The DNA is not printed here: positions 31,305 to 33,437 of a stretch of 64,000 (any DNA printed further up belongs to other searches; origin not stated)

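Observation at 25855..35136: Single operon: orphan galT, an alpha/beta hydrolase and four tandem paralogues of an undescribed domain architecture (duplicated alpha/beta modules fused to an EEP phosphoesterase)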

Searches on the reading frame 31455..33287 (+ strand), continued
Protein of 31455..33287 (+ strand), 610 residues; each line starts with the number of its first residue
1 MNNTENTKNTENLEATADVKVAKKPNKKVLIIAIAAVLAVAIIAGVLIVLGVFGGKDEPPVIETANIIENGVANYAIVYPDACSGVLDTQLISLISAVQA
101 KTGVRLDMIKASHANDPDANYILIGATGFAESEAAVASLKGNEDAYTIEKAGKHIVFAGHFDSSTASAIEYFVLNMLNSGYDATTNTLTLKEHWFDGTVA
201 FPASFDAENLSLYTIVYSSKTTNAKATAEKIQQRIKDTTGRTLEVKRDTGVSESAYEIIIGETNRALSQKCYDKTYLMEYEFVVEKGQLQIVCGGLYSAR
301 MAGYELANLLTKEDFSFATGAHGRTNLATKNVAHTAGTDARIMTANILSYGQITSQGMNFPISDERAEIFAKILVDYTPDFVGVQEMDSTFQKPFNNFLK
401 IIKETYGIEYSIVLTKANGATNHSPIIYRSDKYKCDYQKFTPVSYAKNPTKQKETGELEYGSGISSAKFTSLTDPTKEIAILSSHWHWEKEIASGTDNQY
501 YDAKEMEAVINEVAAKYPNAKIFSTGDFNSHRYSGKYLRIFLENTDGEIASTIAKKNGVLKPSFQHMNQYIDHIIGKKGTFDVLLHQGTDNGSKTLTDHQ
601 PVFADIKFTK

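Call 49: search_protein_families(library=ncbifam, proteins=[L008:4365-5075:-, L008:6057-7163:+, L008:7333-8640:+, L008:14139-15347:+, L014:16084-17094:-, L014:17122-18021:-, L014:13952-14830:-, L014:7324-8265:+, L012:7337-9370:-, L012:5066-7330:-], max_evalue=0.001)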
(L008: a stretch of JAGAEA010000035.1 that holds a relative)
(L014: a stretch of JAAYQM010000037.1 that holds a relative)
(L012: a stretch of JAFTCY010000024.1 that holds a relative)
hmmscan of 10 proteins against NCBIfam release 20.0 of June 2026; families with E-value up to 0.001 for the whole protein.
L008:4365-5075:- (236 aa): 8 families
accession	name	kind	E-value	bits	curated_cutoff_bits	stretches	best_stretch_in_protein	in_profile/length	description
NF001684.0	PRK00443.1-4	subfamily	2.8e-89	299.1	326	1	1-233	1-233/260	glucosamine-6-phosphate deaminase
TIGR00502.1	nagB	equivalog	1e-85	287.2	236.9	1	1-233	1-239/259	glucosamine-6-phosphate deaminase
NF002557.0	PRK02122.1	subfamily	2.6e-65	220.8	384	1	16-232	48-266/653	glucosamine-6-phosphate deaminase-like protein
NF001682.0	PRK00443.1-1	equivalog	4.2e-65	219.7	528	1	1-234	1-227/262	glucosamine-6-phosphate deaminase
NF001685.0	PRK00443.1-5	equivalog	1.7e-51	175.1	513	1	4-232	4-238/266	glucosamine-6-phosphate deaminase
NF007291.0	PRK09762.1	equivalog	7.3e-46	156.7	271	1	3-233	6-233/236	galactosamine-6-phosphate isomerase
NF009022.0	PRK12358.1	equivalog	2e-32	112.6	247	1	1-233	1-229/239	glucosamine-6-phosphate deaminase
TIGR01198.1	pgl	equivalog_domain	2.9e-19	69.6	124.45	1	20-231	20-224/234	6-phosphogluconolactonase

L008:6057-7163:+ (368 aa): 0 families

L008:7333-8640:+ (435 aa): 3 families
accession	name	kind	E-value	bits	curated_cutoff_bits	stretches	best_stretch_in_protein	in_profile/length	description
TIGR00932.1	2a37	subfamily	4e-08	33.1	238.3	1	14-310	2-274/275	monovalent cation:proton antiporter-2 (CPA2) family protein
NF003716.0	PRK05326.1-3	equivalog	7.1e-07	28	355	1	5-261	7-241/499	potassium/proton antiporter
TIGR00840.1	b_cpa1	equivalog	4.4e-06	25.4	251.25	1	99-270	99-268/559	sodium/hydrogen exchanger 3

L008:14139-15347:+ (402 aa): 1 family
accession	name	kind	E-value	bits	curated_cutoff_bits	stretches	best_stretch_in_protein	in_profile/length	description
NF042969.1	AcxyGlmanDactase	equivalog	3.8e-15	55.6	500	1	85-377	19-318/323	bifunctional acetylxylan esterase/glucomannan deacetylase AxeC2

L014:16084-17094:- (336 aa): 38 families (the best 25 are shown)
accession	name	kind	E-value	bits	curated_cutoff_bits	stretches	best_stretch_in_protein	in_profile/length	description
NF007956.0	PRK10675.1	subfamily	4.1e-138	460.1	394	1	1-335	1-336/338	UDP-glucose 4-epimerase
TIGR01179.1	galE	equivalog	7.7e-137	455.6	262.3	1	2-334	1-331/332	UDP-glucose 4-epimerase GalE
TIGR04180.1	EDH_00030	hypoth_equivalog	7.1e-33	113.9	475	1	3-183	1-179/297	NAD-dependent 4,6-dehydratase LegB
TIGR01181.1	dTDP_gluc_dehyt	equivalog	1e-31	110.2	365.1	1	3-331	2-314/321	dTDP-glucose 4,6-dehydratase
TIGR02197.1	heptose_epim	equivalog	3.5e-27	95.4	274.6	1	3-289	1-270/316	ADP-glyceromanno-heptose 6-epimerase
NF007490.0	PRK10084.1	subfamily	4.7e-18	65.3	649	1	1-332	1-338/361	dTDP-glucose 4,6-dehydratase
NF007582.0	PRK10217.1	equivalog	1.2e-17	64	698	1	3-329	4-332/355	dTDP-glucose 4,6-dehydratase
NF011728.1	PRK15181.1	equivalog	5e-17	61.9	760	1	4-327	19-336/348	Vi polysaccharide biosynthesis UDP-N-acetylglucosaminuronic acid C-4 epimerase TviC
NF043036.1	ErythonDh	equivalog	2.1e-14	53.5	325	1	1-163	1-164/321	D-erythronate dehydrogenase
TIGR02622.1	CDP_4_6_dhtase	equivalog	3.1e-14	52.9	278.45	1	3-158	7-164/352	CDP-glucose 4,6-dehydratase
TIGR03466.1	HpnA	hypoth_equivalog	1.6e-12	47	367.65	1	1-183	1-174/327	hopanoid-associated sugar epimerase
TIGR01472.1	gmd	equivalog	8.6e-12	44.9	415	1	4-325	4-335/342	GDP-mannose 4,6-dehydratase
NF042422.1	oxyalk_red_OleD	equivalog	2e-11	43.9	580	1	1-175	1-164/329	2-alkyl-3-oxoalkanoate reductase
NF047922.1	GDPFucSynFcl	equivalog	2.8e-11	43.4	500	2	226-330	203-303/308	GDP-L-fucose synthase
TIGR03589.1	PseB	equivalog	3.2e-10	39.5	407.75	1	2-183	6-172/324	UDP-N-acetylglucosamine 4,6-dehydratase (inverting)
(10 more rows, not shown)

L014:17122-18021:- (299 aa): 3 families
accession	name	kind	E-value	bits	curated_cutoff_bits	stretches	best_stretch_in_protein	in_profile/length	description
TIGR03992.1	Arch_glmU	subfamily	6.3e-09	35.2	292.1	1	1-133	1-122/393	bifunctional sugar-1-phosphate nucleotidylyltransferase/acetyltransferase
NF041313.1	UDPGP_AglF_Halo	equivalog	5.8e-05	22.6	400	0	1-182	1-160/234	UTP--glucose-1-phosphate uridylyltransferase AglF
TIGR01208.1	rmlA_long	equivalog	0.0004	19.4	320.25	1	4-81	3-83/353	glucose-1-phosphate thymidylyltransferase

L014:13952-14830:- (292 aa): 5 families
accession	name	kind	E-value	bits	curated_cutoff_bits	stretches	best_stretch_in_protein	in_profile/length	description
NF009688.0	PRK13209.1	subfamily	2.7e-10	39.7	317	1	112-286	101-274/286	L-ribulose-5-phosphate 3-epimerase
NF009689.0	PRK13210.1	subfamily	3.3e-10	39.6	200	1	182-287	172-277/286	L-ribulose-5-phosphate 3-epimerase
TIGR00542.1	hxl6Piso_put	equivalog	2.9e-09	36.7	272.15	1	176-286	165-269/279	L-ribulose-5-phosphate 3-epimerase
NF007360.0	PRK09856.1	equivalog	0.00016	21.3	305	1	31-266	15-248/276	fructoselysine 3-epimerase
TIGR04379.1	myo_inos_iolE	equivalog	0.00045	19.9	290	0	143-224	128-212/290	myo-inosose-2 dehydratase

L014:7324-8265:+ (313 aa): 0 families

L012:7337-9370:- (677 aa): 0 families

L012:5066-7330:- (754 aa): 0 families

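Call 54: find_encoding_contigs(protein=P0002, flank=10000, max_places=3)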
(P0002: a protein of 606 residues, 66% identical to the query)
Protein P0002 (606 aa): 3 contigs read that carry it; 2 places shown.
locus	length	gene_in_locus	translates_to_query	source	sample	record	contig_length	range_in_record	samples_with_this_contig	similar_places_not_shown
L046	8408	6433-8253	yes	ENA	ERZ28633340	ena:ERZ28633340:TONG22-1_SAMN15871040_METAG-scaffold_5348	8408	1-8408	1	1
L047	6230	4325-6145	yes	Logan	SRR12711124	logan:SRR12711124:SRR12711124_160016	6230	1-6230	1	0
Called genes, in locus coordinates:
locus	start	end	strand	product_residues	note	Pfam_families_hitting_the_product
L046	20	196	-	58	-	-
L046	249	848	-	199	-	PF09148:DUF1934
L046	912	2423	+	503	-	PF01087:GalP_UDP_transf, PF02744:GalP_UDP_tr_C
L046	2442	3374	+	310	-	-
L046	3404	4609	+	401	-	-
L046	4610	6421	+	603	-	-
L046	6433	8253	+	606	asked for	-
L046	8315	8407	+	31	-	?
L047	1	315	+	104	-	?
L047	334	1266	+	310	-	-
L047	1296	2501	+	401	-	-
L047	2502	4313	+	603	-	-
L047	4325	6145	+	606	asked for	-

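Call 55: find_encoding_contigs(protein=P0006, flank=10000, max_places=3)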
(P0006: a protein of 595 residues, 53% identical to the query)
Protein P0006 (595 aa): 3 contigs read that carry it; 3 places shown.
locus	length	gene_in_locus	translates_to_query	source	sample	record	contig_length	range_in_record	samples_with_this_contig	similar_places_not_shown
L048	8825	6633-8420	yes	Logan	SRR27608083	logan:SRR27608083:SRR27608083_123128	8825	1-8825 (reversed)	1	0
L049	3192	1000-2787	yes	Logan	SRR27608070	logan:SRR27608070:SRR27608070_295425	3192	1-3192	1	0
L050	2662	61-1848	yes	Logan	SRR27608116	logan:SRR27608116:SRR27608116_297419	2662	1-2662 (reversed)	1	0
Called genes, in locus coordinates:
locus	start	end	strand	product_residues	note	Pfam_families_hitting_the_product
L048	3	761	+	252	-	?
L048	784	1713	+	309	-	-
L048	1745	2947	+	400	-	-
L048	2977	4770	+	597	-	-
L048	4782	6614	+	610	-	-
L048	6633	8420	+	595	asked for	-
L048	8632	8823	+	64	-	?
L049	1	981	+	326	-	?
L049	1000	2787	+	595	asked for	-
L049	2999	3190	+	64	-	?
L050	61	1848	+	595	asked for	-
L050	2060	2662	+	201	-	?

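Call 60: search_protein_families(library=pfam, proteins=[P0049, P0078, P0081, P0087, P0104, P0122, P0124, P0128, P0119, P0190], max_evalue=0.001)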
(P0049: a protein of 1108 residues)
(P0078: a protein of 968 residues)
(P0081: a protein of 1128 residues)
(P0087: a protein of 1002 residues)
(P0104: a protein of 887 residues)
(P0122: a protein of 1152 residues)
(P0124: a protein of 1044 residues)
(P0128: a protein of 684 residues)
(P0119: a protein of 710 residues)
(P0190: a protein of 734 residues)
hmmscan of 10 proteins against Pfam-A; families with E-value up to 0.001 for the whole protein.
P0049 (1108 aa): 1 family
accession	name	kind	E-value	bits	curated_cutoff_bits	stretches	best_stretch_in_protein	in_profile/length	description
PF03372.29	Exo_endo_phos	-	8.8e-35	120.8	24.5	3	331-558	1-225/225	Endonuclease/Exonuclease/phosphatase family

P0078 (968 aa): 1 family
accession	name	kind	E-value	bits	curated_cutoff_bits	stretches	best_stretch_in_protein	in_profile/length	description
PF03372.29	Exo_endo_phos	-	1.9e-06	28.3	24.5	1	708-955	25-225/225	Endonuclease/Exonuclease/phosphatase family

P0081 (1128 aa): 1 family
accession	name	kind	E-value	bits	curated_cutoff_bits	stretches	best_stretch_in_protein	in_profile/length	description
PF03372.29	Exo_endo_phos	-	2.6e-06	27.8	24.5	1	856-1118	1-225/225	Endonuclease/Exonuclease/phosphatase family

P0087 (1002 aa): 2 families
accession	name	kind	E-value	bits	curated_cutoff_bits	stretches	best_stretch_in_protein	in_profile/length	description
PF03372.29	Exo_endo_phos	-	7.9e-10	39.3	24.5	1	735-992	8-225/225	Endonuclease/Exonuclease/phosphatase family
PF05342.19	Peptidase_M26_N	-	0.00022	21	27.7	1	73-142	180-246/250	M26 IgA1-specific Metallo-endopeptidase N-terminal region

P0104 (887 aa): 2 families
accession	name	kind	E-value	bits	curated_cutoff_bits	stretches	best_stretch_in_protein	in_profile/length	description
PF03372.29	Exo_endo_phos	-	1.3e-07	32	24.5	1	618-878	1-225/225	Endonuclease/Exonuclease/phosphatase family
PF18998.6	Flg_new_2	-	2.1e-05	24.8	23.6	1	223-294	2-71/73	Divergent InlB B-repeat domain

P0122 (1152 aa): 2 families
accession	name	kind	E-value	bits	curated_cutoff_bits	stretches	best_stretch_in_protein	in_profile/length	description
PF03372.29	Exo_endo_phos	-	3.3e-07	30.7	24.5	1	883-1143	1-225/225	Endonuclease/Exonuclease/phosphatase family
PF18998.6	Flg_new_2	-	0.0005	20.4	23.6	1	495-562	4-69/73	Divergent InlB B-repeat domain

P0124 (1044 aa): 1 family
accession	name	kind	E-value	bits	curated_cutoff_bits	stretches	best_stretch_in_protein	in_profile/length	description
PF03372.29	Exo_endo_phos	-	4e-10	40.2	24.5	1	775-1035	1-225/225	Endonuclease/Exonuclease/phosphatase family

P0128 (684 aa): 2 families
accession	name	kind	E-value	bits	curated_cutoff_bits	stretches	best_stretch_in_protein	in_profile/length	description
PF03372.29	Exo_endo_phos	-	5.8e-08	33.2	24.5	1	414-675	1-225/225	Endonuclease/Exonuclease/phosphatase family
PF18998.6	Flg_new_2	-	2.2e-05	24.8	23.6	1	24-95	2-71/73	Divergent InlB B-repeat domain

P0119 (710 aa): 1 family
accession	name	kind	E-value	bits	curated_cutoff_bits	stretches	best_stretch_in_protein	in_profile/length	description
PF03372.29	Exo_endo_phos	-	3.6e-10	40.4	24.5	1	475-699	1-225/225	Endonuclease/Exonuclease/phosphatase family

P0190 (734 aa): 1 family
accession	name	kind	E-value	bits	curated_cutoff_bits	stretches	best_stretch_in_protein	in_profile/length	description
PF03372.29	Exo_endo_phos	-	1.1e-09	38.8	24.5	1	483-724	1-225/225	Endonuclease/Exonuclease/phosphatase family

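Call 66: find_related_loci(query=A2, collection=metagenome_contigs, flank=10000)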
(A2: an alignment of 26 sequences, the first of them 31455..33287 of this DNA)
Query A2 (610 aa) in metagenome_contigs; peptide patterns used: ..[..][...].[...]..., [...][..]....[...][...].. (x = any residue, [..] = any of these).
600 stretches matched a pattern (row limit reached: there are more); 21 encode a relative of the query (tblastn E <= 1e-3); 21 distinct loci.
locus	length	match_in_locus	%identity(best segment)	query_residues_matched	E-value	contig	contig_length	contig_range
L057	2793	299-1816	26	93-608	2e-31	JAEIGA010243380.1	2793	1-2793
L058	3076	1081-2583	24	27-537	8e-31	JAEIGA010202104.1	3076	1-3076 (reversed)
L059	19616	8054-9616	24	75-609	6e-19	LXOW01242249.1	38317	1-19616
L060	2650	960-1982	24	72-434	5e-15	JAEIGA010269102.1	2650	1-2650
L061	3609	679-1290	29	56-265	2e-13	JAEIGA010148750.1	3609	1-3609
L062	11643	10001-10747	23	341-608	1e-12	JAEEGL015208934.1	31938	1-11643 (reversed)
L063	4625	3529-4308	26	335-609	2e-12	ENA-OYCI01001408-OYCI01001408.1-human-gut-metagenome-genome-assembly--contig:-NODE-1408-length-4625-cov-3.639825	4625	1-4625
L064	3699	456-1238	23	337-606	2e-10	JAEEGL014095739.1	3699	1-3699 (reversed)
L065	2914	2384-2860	29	27-184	1e-8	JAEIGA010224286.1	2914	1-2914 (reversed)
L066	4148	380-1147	22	341-608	5e-8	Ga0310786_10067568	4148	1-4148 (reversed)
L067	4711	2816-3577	22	341-606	6e-8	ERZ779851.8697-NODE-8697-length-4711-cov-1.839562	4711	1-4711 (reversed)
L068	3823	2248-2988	26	366-606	1e-7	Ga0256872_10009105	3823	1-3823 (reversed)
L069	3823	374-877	26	27-205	2e-7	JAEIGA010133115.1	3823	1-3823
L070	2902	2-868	22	137-431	7e-7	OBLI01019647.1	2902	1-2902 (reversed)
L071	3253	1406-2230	24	341-607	6e-6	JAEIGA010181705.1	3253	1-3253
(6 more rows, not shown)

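Call 69: search_solved_structures(query=A4, max_evalue=1)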
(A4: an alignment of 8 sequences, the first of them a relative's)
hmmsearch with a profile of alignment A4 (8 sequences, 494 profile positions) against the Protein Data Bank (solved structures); distinct sequences matched with E-value up to 1: 7.
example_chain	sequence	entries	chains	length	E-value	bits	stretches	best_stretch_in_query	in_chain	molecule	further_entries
4n91_A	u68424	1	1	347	0.033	16.1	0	256-310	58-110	TRAP dicarboxylate transporter, DctP subunit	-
6taf_A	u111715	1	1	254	0.22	13.4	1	1-46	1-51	SLT domain-containing protein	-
6ta9_A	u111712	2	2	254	0.22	13.4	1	1-46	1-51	SLT domain-containing protein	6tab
6tad_A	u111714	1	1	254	0.22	13.4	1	1-46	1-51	SLT domain-containing protein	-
6rab_A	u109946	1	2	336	0.56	12.1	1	194-246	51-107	Putative N-acetylneuraminate lyase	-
6rb7_A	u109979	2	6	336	0.56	12.1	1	194-246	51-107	Putative N-acetylneuraminate lyase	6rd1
1q80_A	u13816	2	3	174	0.69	11.8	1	244-290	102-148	Sarcoplasmic calcium-binding protein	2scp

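Call 70: search_protein_families(library=pfam, alignment_id=A4, max_evalue=1)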
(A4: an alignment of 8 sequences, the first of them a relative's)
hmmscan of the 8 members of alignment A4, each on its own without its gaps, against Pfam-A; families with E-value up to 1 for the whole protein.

A. member 1, L017:8209-9825:+ (538 aa): 0 families

B. families by the number of members that match (of 8 scanned): 6 families
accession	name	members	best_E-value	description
PF01547.30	SBP_bac_1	3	2.2e-07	Bacterial extracellular solute-binding protein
PF21827.1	New_glue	2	0.011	New glue protein family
PF00879.23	Defensin_propep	1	0.032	Defensin propeptide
PF11022.13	ATP19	1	0.097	ATP synthase subunit K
PF14838.11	INTS5_C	1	0.17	Integrator complex subunit 5 C-terminus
PF12079.13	DUF3558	1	0.8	Protein of unknown function (DUF3558)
